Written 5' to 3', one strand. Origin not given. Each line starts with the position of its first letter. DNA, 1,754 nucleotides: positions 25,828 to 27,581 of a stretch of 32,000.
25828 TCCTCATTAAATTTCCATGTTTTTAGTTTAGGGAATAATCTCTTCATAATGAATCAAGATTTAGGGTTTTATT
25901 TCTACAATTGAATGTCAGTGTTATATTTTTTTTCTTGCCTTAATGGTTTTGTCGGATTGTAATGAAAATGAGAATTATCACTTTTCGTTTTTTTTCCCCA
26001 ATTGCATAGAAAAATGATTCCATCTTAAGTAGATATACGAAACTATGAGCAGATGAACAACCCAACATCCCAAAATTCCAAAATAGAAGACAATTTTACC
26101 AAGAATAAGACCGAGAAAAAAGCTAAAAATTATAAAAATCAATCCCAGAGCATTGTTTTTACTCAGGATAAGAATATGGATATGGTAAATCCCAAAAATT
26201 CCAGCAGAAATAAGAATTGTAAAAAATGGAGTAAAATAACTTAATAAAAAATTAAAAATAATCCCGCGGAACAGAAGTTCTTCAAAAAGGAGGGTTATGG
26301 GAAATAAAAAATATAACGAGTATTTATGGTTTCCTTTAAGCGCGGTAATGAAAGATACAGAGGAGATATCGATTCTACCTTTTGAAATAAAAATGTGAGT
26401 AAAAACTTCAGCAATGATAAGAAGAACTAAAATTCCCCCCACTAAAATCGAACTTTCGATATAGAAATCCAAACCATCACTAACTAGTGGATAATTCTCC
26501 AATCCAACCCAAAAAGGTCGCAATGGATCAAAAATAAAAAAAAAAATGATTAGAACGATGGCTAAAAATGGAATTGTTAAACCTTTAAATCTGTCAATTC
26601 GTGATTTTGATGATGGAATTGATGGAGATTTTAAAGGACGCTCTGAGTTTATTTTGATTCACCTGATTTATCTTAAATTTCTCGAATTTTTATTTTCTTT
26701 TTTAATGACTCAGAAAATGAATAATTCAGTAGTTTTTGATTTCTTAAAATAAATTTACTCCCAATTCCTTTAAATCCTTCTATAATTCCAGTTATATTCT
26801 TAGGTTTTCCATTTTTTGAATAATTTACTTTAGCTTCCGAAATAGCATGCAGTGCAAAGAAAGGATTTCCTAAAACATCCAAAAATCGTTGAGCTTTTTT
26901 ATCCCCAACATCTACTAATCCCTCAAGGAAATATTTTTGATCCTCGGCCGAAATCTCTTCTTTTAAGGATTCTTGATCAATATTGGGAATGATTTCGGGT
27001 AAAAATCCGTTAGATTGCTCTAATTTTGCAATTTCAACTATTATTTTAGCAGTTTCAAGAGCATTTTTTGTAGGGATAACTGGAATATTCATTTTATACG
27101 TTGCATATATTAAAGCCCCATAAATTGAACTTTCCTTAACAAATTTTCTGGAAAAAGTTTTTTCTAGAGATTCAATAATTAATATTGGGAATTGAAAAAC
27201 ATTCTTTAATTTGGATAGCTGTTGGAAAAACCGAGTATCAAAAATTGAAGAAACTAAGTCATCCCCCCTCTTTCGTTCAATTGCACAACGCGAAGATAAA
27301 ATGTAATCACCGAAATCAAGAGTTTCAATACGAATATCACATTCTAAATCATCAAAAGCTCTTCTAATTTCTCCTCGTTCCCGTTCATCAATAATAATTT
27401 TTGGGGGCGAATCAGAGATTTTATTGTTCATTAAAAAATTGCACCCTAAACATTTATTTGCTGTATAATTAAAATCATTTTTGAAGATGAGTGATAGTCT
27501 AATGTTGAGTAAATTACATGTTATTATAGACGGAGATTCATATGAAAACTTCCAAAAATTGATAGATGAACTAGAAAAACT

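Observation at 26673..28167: Divergent gene pair: active short XPF plus a catalytically degenerate ERCC4-(HhH)2 paralog (XPF-ERCC1-like arrangement in an archaeon)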

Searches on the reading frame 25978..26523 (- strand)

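Call 3: search_protein_families(library=pfam, proteins=[window:25978-26523:-], max_evalue=1)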
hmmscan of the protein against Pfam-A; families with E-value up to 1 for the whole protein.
window:25978-26523:- (181 aa): 1 family
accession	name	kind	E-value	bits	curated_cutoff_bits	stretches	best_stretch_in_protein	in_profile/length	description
PF02517.21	Rce1-like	-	4.6e-11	43.3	22.4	1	70-160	8-90/93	Type II CAAX prenyl endopeptidase Rce1-like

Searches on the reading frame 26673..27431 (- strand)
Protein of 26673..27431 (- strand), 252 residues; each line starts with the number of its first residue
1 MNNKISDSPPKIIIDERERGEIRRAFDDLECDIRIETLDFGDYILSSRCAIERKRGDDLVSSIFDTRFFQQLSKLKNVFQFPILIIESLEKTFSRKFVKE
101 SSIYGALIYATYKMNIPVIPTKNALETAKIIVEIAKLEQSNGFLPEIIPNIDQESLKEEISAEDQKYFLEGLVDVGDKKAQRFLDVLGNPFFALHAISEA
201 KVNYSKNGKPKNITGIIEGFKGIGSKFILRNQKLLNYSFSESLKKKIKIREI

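Call 3: search_protein_families(library=pfam, proteins=[window:26673-27431:-], max_evalue=1)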
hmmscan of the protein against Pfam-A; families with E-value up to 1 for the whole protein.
window:26673-27431:- (252 aa): 2 families
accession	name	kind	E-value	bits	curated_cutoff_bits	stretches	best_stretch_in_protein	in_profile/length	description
PF02732.21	ERCC4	-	6.4e-29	101.1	24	1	14-133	1-139/140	ERCC4 domain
PF17949.7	PND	-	0.019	15.7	23.6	1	36-134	34-123/125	FANCM pseudonuclease domain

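Call 19: search_solved_structures(query=window:26676-27431:-, max_evalue=0.001, show_alignments=2)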
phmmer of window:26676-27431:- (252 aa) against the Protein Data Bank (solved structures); distinct sequences matched with E-value up to 0.001: 9.
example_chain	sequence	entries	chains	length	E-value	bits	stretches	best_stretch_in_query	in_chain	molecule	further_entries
1j22_A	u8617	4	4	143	4.5e-20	75.3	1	11-141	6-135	ATP-dependent RNA helicase, putative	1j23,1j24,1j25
2bgw_A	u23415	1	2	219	2.1e-14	56.7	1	9-194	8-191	XPF ENDONUCLEASE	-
2bhn_A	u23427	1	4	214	3.7e-14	55.9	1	10-195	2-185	XPF ENDONUCLEASE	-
4m6w_A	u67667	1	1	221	6.3e-08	35.5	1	33-161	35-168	Fanconi anemia group M protein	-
9hjo_A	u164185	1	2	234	7.2e-08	35.3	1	33-161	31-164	Fanconi anemia group M protein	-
4bxo_A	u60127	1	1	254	9e-08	35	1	34-161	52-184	FANCONI ANEMIA GROUP M PROTEIN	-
9pd3_Q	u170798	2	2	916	3.3e-07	33.2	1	10-88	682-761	DNA repair endonuclease XPF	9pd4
6sxa_F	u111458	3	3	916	1.2e-06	31.4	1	10-88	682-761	DNA repair endonuclease XPF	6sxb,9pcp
9qec_A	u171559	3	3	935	1.2e-06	31.3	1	10-88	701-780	DNA repair endonuclease XPF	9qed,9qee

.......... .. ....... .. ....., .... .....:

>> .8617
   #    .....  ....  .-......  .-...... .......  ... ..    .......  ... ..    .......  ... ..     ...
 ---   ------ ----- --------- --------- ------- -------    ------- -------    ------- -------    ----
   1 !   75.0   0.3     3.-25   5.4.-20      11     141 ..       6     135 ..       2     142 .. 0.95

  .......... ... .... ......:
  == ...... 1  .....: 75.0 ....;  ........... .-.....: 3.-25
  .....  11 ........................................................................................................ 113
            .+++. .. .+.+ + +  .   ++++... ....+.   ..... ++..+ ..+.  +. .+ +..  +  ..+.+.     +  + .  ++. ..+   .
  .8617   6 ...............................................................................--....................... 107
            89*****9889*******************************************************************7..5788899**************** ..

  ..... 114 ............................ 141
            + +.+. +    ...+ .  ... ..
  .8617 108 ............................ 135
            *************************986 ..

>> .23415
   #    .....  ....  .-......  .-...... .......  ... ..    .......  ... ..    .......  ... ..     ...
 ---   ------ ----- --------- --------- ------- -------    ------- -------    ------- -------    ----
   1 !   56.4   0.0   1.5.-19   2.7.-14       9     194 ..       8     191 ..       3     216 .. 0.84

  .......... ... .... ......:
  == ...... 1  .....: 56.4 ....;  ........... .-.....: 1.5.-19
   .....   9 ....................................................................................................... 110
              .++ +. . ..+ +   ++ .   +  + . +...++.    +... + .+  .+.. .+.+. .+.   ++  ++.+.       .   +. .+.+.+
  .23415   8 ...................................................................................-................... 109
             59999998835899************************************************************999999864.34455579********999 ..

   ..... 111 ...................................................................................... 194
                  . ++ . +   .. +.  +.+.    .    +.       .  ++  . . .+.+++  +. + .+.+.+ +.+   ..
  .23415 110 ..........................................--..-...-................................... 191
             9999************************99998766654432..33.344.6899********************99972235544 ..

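Call 59: search_protein_families(library=ncbifam, proteins=[window:26673-27431:-], max_evalue=0.1)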
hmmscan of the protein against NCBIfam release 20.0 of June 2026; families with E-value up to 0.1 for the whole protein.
window:26673-27431:- (252 aa): 4 families
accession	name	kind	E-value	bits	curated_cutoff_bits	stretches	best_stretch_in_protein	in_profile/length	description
NF010337.0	PRK13766.1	equivalog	1.6e-40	139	610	1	5-189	566-745/781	Hef nuclease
NF040956.1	Arch_Xpf_endonucase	equivalog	6.2e-27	94.6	300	1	11-186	3-177/222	3'-flap repair endonuclease Xpf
TIGR00596.1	rad1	subfamily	6.2e-10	38.1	806.65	1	5-94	581-672/813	DNA repair protein, RAD1 family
NF002266.0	PRK01198.1-2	equivalog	0.0025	16.9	270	1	51-214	30-162/333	V-type ATP synthase subunit C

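Call 88: predict_structure(alignment_id=A4)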
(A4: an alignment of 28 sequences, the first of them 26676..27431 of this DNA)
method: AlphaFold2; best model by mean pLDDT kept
length: 252 residues; sequences in the alignment: 28
mean_pLDDT: 90.7   pTM: 0.67
mean pLDDT of the five models: 90.7, 90.3, 90.2, 89.9, 89.9
residues with pLDDT >= 90: 199; 70-90: 27; 50-70: 19; < 50: 7
segments of 3 or more residues with pLDDT < 50: 248-252
pLDDT, mean of each block of 10 residues (from residue 1): 74 96 97 95 97 96 93 94 98 92 94 97 98 97 83 67 92 95 95 95 97 95 96 85 61 43
secondary structure, 60 per line:
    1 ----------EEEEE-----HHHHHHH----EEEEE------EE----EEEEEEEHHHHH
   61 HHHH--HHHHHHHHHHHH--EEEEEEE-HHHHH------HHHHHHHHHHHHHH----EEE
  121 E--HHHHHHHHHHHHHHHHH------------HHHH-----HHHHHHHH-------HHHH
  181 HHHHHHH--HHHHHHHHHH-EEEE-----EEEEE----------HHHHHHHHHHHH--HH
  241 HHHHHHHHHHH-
elements in order: E11-15 H21-27 E32-36 E49-55 H56-64 H67-78 E81-87 H89-93 H100-113 E118-121 H124-140 H153-156 H162-169 H177-187 H190-199 E201-204 E210-214 H225-236 H239-251

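Call 90: fold_search(model_id=the predicted structure, library=pdb)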
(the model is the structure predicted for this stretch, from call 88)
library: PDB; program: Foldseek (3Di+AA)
matches with E <= 10: 1355; with E <= 0.001: 56
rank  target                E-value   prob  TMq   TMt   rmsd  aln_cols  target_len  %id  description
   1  2bgw_B                3.5e-14  1.00  0.49  0.61  16.8       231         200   23  XPF from Aeropyrum pernix, complex with DNA (released 2005-02-23)
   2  2bhn_A                6.1e-14  1.00  0.50  0.59  17.6       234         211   24  XPF from Aeropyrum pernix (released 2005-02-23)
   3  2bhn_B                9.5e-14  1.00  0.48  0.60  16.2       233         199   23  XPF from Aeropyrum pernix (released 2005-02-23)
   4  1j22                  1.1e-13  1.00  0.48  0.90   1.4       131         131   39  Crystal structure of archaeal XPF/Mus81 homolog, Hef from Pyrococcus furiosus, nuclease domain, selenomet derivative (released 2003-04-22)
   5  2bgw_A                2.4e-13  1.00  0.49  0.56  15.0       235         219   24  XPF from Aeropyrum pernix, complex with DNA (released 2005-02-23)
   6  1j24                  6.3e-13  1.00  0.49  0.90   1.4       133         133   38  Crystal structure of archaeal XPF/Mus81 homolog, Hef from Pyrococcus furiosus, nuclease domain, Ca cocrystal (released 2003-04-22)
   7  2bhn_C                5.0e-12  1.00  0.48  0.61  16.2       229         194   24  XPF from Aeropyrum pernix (released 2005-02-23)
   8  2ziw_A                2.4e-10  1.00  0.49  0.45   8.5       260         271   19  Crystal structure of the Mus81-Eme1 complex (released 2008-04-29)
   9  9hjo_C                4.4e-10  1.00  0.46  0.55  17.6       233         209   15  FANCM-FAAP24-dsDNA complex (released 2025-06-11)
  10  4p0p_A                1.1e-09  1.00  0.48  0.43   9.1       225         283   20  Crystal structure of Human Mus81-Eme1 in complex with 5'-flap DNA, and Mg2+ (released 2014-05-28)
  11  4m6w_A                1.8e-09  1.00  0.45  0.56  14.0       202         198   17  Crystal structure of the C-terminal segment of FANCM in complex with FAAP24 (released 2013-10-02)
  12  9hjo_A                2.0e-09  1.00  0.46  0.55  17.5       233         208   16  FANCM-FAAP24-dsDNA complex (released 2025-06-11)
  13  9qed_A                2.6e-09  1.00  0.46  0.16  12.7       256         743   20  Cryo-EM structure of the XPF-ERCC1-SLX4(330-555)-SLX4IP complex (released 2025-12-17)
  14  9qec_A                2.8e-09  1.00  0.44  0.15  14.4       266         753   19  Cryo-EM structure of the XPF-ERCC1-XPA complex (released 2025-12-17)
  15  4p0q_A                3.1e-09  1.00  0.48  0.43   9.8       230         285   19  Crystal structure of Human Mus81-Eme1 in complex with 5'-flap DNA (released 2014-05-28)
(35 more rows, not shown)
